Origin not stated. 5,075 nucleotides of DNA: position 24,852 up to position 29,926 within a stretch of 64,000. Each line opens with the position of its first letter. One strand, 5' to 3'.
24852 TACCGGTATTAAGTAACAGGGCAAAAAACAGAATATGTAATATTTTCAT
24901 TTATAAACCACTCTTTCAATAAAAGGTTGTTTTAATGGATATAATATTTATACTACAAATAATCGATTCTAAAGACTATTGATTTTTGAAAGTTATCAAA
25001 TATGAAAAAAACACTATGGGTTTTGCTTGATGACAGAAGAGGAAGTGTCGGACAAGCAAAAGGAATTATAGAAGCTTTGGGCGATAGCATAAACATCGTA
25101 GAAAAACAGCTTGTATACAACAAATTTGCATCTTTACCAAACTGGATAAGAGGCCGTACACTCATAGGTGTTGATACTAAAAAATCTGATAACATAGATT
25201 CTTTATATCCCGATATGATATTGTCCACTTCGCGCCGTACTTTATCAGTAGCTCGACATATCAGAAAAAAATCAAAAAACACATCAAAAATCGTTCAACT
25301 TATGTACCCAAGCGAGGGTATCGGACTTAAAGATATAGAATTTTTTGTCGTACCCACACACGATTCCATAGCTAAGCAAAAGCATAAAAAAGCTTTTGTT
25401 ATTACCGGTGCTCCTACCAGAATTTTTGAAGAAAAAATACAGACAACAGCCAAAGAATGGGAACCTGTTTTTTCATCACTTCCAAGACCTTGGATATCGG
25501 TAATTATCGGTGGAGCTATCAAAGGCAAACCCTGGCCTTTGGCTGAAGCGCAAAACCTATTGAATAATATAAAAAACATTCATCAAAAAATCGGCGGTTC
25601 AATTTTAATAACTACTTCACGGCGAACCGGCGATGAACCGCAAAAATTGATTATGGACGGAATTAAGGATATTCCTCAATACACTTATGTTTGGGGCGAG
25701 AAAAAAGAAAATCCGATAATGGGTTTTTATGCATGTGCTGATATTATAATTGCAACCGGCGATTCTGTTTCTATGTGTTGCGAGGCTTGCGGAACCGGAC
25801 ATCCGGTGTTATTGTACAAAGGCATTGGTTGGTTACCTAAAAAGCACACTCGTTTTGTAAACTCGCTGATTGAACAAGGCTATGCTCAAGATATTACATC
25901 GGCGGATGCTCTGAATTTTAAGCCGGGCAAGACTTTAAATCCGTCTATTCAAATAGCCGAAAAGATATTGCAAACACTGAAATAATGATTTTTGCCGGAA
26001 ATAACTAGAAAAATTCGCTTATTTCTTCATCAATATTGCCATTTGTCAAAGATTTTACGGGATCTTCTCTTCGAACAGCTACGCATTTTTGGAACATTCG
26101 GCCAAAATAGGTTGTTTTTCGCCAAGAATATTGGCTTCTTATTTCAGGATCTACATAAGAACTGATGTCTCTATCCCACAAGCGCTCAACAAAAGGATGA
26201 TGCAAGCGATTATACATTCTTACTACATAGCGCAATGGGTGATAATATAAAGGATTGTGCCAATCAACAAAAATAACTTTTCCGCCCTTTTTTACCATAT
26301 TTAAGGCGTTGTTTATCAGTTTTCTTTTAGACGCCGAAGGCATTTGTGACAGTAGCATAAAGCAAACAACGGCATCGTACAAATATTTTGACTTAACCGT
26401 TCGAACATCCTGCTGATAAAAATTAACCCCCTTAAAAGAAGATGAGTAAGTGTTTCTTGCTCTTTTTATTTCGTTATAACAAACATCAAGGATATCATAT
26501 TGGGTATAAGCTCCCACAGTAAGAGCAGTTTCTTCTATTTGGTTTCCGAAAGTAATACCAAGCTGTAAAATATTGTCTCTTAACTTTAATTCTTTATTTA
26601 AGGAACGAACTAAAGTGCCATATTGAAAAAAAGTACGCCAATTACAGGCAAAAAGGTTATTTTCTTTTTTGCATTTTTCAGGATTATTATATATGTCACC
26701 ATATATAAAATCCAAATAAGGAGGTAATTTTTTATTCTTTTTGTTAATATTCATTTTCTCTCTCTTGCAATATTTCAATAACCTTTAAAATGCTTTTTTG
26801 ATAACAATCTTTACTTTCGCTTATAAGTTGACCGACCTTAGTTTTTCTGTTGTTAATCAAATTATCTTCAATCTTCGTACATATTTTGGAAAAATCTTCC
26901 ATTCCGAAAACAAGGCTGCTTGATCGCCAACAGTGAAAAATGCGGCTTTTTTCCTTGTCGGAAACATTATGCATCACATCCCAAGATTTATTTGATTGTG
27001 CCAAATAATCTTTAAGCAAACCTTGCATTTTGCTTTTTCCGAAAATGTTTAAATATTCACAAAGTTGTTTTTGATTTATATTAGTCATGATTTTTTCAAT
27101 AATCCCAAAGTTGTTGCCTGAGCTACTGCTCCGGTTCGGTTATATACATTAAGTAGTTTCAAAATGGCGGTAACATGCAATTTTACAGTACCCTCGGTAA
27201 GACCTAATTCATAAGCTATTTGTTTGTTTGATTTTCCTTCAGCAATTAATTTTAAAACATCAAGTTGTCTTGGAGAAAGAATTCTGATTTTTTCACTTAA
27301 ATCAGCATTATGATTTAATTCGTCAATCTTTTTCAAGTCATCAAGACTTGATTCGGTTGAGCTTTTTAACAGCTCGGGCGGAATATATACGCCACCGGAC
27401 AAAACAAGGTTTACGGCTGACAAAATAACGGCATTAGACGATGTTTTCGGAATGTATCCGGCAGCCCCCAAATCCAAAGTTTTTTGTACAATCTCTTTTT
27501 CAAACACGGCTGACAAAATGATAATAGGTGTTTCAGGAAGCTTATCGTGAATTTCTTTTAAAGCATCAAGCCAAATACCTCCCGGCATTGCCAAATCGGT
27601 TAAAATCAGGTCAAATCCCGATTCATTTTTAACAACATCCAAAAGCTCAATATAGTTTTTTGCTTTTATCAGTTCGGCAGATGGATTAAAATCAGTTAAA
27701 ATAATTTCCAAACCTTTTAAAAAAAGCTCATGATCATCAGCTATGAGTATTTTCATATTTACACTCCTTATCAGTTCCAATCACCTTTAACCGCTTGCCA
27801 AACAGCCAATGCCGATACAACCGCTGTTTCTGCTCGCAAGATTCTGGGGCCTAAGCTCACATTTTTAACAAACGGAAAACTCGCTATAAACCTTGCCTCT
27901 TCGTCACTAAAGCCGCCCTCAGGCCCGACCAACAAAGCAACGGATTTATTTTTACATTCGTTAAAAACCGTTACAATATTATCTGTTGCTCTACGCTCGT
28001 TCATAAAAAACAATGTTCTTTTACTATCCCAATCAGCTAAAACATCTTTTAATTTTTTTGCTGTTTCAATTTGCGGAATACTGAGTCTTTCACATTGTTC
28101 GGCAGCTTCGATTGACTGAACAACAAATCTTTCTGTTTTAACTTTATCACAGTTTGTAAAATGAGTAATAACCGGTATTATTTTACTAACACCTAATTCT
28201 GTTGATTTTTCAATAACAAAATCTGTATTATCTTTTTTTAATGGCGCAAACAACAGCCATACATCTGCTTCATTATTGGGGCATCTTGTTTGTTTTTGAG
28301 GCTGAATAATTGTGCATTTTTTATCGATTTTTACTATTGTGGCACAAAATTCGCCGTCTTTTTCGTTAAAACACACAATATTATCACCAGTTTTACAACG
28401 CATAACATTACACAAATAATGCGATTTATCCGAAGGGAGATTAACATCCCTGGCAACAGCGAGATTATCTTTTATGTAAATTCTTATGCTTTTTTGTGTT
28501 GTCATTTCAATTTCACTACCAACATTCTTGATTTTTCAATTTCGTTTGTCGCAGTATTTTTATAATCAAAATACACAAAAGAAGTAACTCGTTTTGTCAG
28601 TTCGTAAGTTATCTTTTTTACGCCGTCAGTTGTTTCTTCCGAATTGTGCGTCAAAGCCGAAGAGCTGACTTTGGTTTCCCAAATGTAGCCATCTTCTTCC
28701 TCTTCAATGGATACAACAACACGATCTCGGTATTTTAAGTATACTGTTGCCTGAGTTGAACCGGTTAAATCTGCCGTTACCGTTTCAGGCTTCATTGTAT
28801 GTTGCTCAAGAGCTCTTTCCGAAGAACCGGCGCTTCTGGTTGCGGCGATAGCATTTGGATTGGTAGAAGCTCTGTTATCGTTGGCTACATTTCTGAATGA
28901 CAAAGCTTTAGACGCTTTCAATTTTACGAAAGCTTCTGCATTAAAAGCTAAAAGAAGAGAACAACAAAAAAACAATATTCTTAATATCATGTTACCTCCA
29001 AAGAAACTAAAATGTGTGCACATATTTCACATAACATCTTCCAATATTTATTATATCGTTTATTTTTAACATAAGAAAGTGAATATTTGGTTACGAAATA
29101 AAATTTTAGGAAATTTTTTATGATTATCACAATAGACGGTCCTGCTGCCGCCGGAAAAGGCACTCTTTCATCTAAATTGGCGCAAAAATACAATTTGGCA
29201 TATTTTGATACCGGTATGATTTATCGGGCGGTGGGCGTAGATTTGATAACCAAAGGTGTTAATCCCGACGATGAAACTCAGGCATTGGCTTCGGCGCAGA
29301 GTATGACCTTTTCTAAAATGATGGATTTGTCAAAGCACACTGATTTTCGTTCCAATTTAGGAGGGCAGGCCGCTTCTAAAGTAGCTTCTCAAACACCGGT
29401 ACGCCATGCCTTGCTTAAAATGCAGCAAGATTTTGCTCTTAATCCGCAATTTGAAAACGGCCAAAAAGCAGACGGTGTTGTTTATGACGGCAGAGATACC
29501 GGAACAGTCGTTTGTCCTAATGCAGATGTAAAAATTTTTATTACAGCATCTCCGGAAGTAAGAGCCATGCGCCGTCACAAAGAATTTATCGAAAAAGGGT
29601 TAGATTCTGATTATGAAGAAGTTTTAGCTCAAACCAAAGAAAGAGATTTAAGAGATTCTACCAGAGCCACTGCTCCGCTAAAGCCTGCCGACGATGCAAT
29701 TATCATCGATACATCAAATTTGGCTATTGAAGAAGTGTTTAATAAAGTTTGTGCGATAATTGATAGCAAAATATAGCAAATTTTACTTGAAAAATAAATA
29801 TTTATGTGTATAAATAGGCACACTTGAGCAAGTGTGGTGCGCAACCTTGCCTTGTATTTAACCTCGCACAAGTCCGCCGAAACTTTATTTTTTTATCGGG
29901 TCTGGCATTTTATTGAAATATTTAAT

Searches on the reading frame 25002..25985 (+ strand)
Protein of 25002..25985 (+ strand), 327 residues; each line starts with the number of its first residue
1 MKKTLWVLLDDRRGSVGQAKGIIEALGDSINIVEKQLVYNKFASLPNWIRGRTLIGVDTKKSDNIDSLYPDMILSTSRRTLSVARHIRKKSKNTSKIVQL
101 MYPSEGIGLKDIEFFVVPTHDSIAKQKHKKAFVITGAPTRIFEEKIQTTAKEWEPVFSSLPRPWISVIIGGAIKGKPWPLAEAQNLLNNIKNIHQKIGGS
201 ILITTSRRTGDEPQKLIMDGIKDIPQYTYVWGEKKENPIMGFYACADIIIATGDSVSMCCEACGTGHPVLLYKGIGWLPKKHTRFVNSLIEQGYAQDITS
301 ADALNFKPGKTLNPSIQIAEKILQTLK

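Call 9: search_protein_families(library=ncbifam, proteins=[window:25002-25985:+], max_evalue=0.00001)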
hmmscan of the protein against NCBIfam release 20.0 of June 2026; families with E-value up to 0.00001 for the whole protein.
window:25002-25985:+ (327 aa): 0 families

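Call 65: search_protein_families(library=pfam, proteins=[window:25002-25985:+], max_evalue=0.0001)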
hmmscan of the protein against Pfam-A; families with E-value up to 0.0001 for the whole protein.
window:25002-25985:+ (327 aa): 1 family
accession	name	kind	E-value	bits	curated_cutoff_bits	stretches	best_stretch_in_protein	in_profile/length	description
PF06258.17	Mito_fiss_Elm1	-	9e-64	215.9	27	1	14-325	2-303/304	Mitochondrial fission ELM1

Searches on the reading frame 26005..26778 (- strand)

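Call 9: search_protein_families(library=ncbifam, proteins=[window:26005-26778:-], max_evalue=0.00001)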
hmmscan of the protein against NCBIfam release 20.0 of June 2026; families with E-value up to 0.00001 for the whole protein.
window:26005-26778:- (257 aa): 2 families
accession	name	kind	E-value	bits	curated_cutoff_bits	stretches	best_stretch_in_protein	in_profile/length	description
NF038261.1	rhodoquin_RquA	equivalog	6.6e-44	150.3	175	1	18-235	1-217/218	rhodoquinone biosynthesis methyltransferase RquA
NF043040.1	corrin_prot_MT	hypoth_equivalog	9.7e-06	25.2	180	0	98-176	70-153/216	corrinoid protein-associated methyltransferase CpaM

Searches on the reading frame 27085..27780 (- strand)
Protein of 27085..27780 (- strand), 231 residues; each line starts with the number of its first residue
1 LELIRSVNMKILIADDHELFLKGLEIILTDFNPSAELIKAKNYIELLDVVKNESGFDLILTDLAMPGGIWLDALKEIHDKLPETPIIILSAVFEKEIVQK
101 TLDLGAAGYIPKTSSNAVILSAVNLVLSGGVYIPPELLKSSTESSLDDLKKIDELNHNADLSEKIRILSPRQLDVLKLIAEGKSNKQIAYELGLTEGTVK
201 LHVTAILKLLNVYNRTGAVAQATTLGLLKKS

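Call 9: search_protein_families(library=ncbifam, proteins=[window:27085-27780:-], max_evalue=0.00001)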
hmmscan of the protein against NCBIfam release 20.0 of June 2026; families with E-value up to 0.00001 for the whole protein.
window:27085-27780:- (231 aa): 41 families (the best 25 are shown)
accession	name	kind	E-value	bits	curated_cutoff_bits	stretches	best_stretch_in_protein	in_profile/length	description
NF041830.1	RR_TF_ErdR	exception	1.9e-39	135.6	390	1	10-219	3-202/213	response regulator transcription factor ErdR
NF011896.0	PRK15369.1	equivalog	4.5e-32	111.4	242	1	8-227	3-209/211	two component system response regulator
NF052445.1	RespRegMctR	equivalog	1.8e-26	92.8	300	1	9-219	2-196/205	two-component system response regulator MctR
NF007935.0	PRK10651.1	equivalog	2.2e-26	92.4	250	1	8-218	6-206/216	two-component system response regulator NarL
NF007708.0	PRK10403.1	equivalog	1.3e-23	83.6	343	1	7-218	5-204/215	nitrate/nitrite response regulator protein NarP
NF047785.1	respo_reg_MadR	equivalog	1.4e-22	80.1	300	1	9-228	1-209/209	MadR family response regulator transcription factor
NF007018.1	PRK09483.1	equivalog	4.8e-20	72.1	280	1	10-214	3-195/217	UvrY/SirA/GacA family response regulator transcription factor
NF007403.0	PRK09935.1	equivalog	3.9e-18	65.8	271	1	10-214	5-196/210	fimbria biosynthesis transcriptional regulator FimZ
NF006900.1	PRK09390.1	equivalog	2.7e-14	53.2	255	1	8-210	4-185/203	response regulator FixJ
NF007685.0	PRK10360.1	equivalog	2.5e-13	50.3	258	1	11-215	4-185/196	response regulator transcription factor UhpA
TIGR03020.2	EpsA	equivalog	1.7e-12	47.5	170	1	156-223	178-246/247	XrtB/PEP-CTERM-associated transcriptional regulator EpsA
NF003420.0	PRK04841.1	equivalog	3.8e-11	41.7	537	1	150-225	819-896/903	HTH-type transcriptional regulator MalT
NF007419.0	PRK09958.1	equivalog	4.5e-11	42.7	251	1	9-208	1-184/204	acid-sensing system DNA-binding response regulator EvgA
NF045505.1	RR_RssB_Pseudo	equivalog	5e-10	39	700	1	7-120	4-114/394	two-component system response regulator RssB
NF041367.1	CheY_Halo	equivalog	7.6e-10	39.2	200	1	11-125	1-112/114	chemotaxis protein CheY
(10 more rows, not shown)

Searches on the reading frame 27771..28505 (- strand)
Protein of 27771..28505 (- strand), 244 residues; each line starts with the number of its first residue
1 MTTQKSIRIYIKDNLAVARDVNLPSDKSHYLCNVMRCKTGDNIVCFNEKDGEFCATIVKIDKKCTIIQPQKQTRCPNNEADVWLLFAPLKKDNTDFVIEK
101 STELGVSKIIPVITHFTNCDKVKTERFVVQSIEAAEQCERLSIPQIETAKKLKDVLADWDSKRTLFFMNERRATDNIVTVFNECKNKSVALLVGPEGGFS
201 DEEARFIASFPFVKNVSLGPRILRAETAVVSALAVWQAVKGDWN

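Call 9: search_protein_families(library=ncbifam, proteins=[window:27771-28505:-], max_evalue=0.00001)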
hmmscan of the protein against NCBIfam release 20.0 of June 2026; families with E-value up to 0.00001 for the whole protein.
window:27771-28505:- (244 aa): 23 families
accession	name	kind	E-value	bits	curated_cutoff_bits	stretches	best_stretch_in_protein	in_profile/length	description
NF008696.0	PRK11713.3-5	equivalog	7e-91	304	234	1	3-244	3-246/248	16S rRNA (uracil(1498)-N(3))-methyltransferase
NF008694.0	PRK11713.3-2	equivalog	1.4e-79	266.8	234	1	4-238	5-239/245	16S rRNA (uracil(1498)-N(3))-methyltransferase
NF008692.0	PRK11713.1-5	equivalog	1.5e-52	178.4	196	1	7-243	4-246/246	16S rRNA (uracil(1498)-N(3))-methyltransferase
TIGR00046.1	TIGR00046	subfamily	2.4e-43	148.2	41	1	8-239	4-236/240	RsmE family RNA methyltransferase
NF008697.0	PRK11713.4-1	equivalog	4.3e-41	140.8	234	1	7-240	5-243/250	16S rRNA (uracil(1498)-N(3))-methyltransferase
NF008709.0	PRK11713.7-4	equivalog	1.4e-35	122.8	292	1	8-242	3-244/246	16S rRNA (uracil(1498)-N(3))-methyltransferase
NF008690.0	PRK11713.1-1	equivalog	1.7e-34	119.3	342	1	8-242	5-241/243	16S rRNA (uracil(1498)-N(3))-methyltransferase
NF008711.0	PRK11713.7-6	equivalog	1.6e-33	116.4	304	1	20-237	15-239/244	16S rRNA (uracil(1498)-N(3))-methyltransferase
NF008691.0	PRK11713.1-4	equivalog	6.6e-33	113.9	279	1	20-235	17-243/252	16S rRNA (uracil(1498)-N(3))-methyltransferase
NF008706.0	PRK11713.7-1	equivalog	5.3e-32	111.5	273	1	18-241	12-231/232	16S rRNA (uracil(1498)-N(3))-methyltransferase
NF008701.0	PRK11713.5-5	equivalog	2.1e-31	109.1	215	1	31-233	24-222/228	16S rRNA (uracil(1498)-N(3))-methyltransferase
NF008702.0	PRK11713.6-1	equivalog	8.2e-31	107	269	1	16-234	10-227/235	16S rRNA (uracil(1498)-N(3))-methyltransferase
NF008705.0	PRK11713.6-4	equivalog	4.8e-30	104.6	343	1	18-236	15-234/248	16S rRNA (uracil(1498)-N(3))-methyltransferase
NF008704.0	PRK11713.6-3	equivalog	9.5e-30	103.6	216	1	33-236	25-220/227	16S rRNA (uracil(1498)-N(3))-methyltransferase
NF008707.0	PRK11713.7-2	equivalog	1.7e-28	99.5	327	1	27-236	33-249/255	16S rRNA (uracil(1498)-N(3))-methyltransferase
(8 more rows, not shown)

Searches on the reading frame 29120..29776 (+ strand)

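Call 9: search_protein_families(library=ncbifam, proteins=[window:29120-29776:+], max_evalue=0.00001)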
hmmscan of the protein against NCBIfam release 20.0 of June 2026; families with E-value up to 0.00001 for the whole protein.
window:29120-29776:+ (218 aa): 5 families
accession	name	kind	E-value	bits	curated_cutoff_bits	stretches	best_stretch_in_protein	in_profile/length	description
TIGR00017.1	cmk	equivalog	2.2e-55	187.7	135.55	1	1-211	3-214/217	(d)CMP kinase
NF008816.0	PRK11860.1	equivalog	3.9e-50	170.7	943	1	2-215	445-655/662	bifunctional 3-phosphoshikimate 1-carboxyvinyltransferase/cytidylate kinase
NF010004.0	PRK13477.1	equivalog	3.6e-48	164.2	524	1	2-215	287-504/514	bifunctional pantoate--beta-alanine ligase/(d)CMP kinase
NF007071.0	PRK09518.1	equivalog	6.9e-40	137.2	953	1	2-217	6-228/706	bifunctional cytidylate kinase/GTPase Der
TIGR02173.1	cyt_kin_arch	equivalog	1.4e-13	51.2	102.1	1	111-214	66-168/169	(d)CMP kinase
